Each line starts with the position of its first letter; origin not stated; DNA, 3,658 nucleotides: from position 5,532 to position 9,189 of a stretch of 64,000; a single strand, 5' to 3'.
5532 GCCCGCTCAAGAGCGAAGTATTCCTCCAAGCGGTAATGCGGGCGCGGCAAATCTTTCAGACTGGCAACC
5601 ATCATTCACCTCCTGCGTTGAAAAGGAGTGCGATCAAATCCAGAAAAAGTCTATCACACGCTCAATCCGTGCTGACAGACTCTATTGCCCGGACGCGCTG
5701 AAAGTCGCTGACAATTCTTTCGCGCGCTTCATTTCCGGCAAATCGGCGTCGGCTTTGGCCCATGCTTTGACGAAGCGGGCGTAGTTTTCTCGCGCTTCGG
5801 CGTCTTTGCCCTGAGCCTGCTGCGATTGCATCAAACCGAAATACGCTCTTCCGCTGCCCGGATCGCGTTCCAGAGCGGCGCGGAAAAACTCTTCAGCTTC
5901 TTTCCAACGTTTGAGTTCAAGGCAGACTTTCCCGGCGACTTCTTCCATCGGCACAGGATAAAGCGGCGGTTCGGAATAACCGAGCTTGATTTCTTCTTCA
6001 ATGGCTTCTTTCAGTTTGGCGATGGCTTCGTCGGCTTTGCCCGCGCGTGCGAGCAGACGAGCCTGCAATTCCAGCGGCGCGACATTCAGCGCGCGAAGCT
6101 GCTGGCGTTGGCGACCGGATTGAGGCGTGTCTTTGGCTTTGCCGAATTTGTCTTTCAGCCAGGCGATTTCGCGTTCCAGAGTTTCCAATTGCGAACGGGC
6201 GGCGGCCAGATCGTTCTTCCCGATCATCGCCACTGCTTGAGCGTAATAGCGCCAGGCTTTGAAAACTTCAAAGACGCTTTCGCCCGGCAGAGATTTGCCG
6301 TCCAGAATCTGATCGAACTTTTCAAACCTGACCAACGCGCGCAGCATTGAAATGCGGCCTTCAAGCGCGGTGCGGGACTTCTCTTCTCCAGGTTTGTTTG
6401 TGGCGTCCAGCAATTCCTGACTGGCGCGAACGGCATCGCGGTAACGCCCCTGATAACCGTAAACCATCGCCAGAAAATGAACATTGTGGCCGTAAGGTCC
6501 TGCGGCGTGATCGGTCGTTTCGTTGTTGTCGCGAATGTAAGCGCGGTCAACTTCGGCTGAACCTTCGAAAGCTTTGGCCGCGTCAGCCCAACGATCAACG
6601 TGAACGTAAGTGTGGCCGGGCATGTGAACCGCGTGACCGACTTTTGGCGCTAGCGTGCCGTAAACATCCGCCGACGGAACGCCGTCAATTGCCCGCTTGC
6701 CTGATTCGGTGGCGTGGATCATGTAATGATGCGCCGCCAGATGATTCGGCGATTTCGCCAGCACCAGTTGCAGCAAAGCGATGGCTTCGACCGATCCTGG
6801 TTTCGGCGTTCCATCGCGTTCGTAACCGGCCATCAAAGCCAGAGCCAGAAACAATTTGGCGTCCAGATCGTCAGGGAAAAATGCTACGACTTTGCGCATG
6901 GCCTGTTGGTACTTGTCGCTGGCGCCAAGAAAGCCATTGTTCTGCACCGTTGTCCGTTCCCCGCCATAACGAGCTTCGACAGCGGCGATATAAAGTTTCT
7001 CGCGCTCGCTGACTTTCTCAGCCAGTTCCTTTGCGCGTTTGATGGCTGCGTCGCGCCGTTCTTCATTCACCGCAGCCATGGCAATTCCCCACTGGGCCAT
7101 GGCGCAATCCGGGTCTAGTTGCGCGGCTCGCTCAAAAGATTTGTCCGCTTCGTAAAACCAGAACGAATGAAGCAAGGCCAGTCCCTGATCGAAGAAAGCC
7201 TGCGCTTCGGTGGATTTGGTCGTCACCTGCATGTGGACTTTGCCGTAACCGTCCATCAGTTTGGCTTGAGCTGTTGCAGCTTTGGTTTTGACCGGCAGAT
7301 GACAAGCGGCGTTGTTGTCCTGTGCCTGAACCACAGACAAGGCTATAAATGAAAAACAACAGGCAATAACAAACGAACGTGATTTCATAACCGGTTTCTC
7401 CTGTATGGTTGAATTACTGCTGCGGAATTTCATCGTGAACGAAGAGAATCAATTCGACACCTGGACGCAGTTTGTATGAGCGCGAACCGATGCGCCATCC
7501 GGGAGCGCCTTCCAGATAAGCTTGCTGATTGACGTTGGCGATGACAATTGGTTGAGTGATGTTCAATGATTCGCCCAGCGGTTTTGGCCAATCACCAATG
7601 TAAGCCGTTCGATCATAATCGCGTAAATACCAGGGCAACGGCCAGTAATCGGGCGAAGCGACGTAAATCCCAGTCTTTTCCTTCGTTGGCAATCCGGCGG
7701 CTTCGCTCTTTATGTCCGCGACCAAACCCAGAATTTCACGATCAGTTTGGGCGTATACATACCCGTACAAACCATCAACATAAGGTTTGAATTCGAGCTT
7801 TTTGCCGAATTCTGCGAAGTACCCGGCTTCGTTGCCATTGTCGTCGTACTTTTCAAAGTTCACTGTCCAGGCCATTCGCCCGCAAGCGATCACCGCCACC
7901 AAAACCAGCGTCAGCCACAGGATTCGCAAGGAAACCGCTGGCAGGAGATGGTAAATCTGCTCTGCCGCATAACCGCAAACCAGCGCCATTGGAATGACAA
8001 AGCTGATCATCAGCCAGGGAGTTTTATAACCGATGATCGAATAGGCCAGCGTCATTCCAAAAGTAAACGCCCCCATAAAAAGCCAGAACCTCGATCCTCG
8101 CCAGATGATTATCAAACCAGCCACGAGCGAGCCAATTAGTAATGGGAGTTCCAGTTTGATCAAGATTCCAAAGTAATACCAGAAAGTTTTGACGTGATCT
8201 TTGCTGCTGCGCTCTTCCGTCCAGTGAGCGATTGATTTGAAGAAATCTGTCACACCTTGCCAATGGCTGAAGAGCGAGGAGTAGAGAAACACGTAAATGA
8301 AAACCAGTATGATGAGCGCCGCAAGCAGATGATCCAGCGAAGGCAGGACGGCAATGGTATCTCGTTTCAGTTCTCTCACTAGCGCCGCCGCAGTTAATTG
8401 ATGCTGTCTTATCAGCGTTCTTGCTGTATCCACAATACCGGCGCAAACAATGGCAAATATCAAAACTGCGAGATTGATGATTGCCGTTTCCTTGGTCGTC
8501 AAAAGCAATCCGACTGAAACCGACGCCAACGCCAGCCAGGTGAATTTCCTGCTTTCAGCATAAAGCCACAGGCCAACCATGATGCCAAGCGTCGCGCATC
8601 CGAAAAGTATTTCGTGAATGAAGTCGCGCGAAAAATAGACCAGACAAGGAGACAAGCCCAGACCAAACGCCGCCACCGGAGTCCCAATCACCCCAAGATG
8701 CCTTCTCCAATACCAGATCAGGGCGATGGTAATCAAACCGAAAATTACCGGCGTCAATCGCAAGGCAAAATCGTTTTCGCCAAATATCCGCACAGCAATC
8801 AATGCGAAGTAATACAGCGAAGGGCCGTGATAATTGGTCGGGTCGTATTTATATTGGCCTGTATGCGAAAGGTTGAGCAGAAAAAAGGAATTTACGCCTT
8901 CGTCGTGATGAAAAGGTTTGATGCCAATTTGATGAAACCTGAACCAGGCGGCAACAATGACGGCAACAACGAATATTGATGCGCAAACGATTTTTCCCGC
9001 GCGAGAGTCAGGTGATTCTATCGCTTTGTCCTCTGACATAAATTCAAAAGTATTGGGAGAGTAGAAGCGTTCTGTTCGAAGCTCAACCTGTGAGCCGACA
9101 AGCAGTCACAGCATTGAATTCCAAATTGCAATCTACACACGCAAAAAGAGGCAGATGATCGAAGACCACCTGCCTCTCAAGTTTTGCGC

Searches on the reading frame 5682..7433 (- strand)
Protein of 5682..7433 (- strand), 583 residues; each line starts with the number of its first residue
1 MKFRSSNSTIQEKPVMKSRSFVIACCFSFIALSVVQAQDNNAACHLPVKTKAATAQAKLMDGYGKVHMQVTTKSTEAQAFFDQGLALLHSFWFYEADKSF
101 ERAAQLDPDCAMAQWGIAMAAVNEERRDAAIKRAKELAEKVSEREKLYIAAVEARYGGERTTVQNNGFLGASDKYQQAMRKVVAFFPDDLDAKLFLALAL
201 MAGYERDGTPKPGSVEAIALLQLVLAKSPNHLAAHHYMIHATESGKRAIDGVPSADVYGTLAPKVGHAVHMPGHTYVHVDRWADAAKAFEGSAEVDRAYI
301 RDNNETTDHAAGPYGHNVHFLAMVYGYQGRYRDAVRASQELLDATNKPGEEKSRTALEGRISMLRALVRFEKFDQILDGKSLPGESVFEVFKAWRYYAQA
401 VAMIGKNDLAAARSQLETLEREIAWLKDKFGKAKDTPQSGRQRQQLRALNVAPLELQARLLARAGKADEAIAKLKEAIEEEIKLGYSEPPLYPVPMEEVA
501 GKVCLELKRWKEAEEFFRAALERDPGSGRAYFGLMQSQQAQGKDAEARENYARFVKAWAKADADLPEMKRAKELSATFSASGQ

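Call 54: search_protein_families(library=pfam, max_evalue=0.00001, proteins=[window:5682-7433:-])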
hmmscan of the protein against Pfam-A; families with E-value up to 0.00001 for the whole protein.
window:5682-7433:- (583 aa): 5 families
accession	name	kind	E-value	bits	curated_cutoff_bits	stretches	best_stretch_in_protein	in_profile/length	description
PF07719.23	TPR_2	-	1e-10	41.3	27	0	501-526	8-33/34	Tetratricopeptide repeat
PF13432.12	TPR_16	-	3.8e-08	34.1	32.7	0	457-527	3-64/65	Tetratricopeptide repeat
PF14559.12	TPR_19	-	2e-07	31.7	25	0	505-549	2-46/68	Tetratricopeptide repeat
PF13428.12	TPR_14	-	7.4e-07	29.7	23.5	0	501-536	8-43/44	Tetratricopeptide repeat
PF13176.12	TPR_7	-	2.9e-06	27.4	27.9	0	319-350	3-34/36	Tetratricopeptide repeat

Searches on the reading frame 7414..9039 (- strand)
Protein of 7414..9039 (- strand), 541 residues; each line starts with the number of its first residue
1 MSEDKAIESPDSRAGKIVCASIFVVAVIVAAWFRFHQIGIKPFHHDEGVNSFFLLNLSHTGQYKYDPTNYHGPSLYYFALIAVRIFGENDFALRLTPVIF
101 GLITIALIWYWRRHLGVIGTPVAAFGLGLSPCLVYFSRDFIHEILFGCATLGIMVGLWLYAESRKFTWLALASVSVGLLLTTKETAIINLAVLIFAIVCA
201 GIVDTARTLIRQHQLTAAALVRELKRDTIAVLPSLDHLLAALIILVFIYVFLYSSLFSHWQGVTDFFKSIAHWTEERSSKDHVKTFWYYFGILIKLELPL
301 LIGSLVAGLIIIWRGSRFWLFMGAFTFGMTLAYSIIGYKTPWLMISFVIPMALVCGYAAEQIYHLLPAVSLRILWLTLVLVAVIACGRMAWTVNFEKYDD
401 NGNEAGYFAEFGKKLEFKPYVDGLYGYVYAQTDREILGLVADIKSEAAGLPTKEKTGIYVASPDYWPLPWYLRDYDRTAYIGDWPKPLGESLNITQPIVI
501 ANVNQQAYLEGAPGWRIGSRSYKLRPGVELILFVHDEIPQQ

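Call 54: search_protein_families(library=pfam, max_evalue=0.00001, proteins=[window:7414-9039:-])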
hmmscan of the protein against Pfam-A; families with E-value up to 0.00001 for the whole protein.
window:7414-9039:- (541 aa): 1 family
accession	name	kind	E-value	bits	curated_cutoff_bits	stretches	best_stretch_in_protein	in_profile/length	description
PF13231.12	PMT_2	-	1.5e-11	45.2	26.1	1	71-199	2-132/160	Dolichyl-phosphate-mannose-protein mannosyltransferase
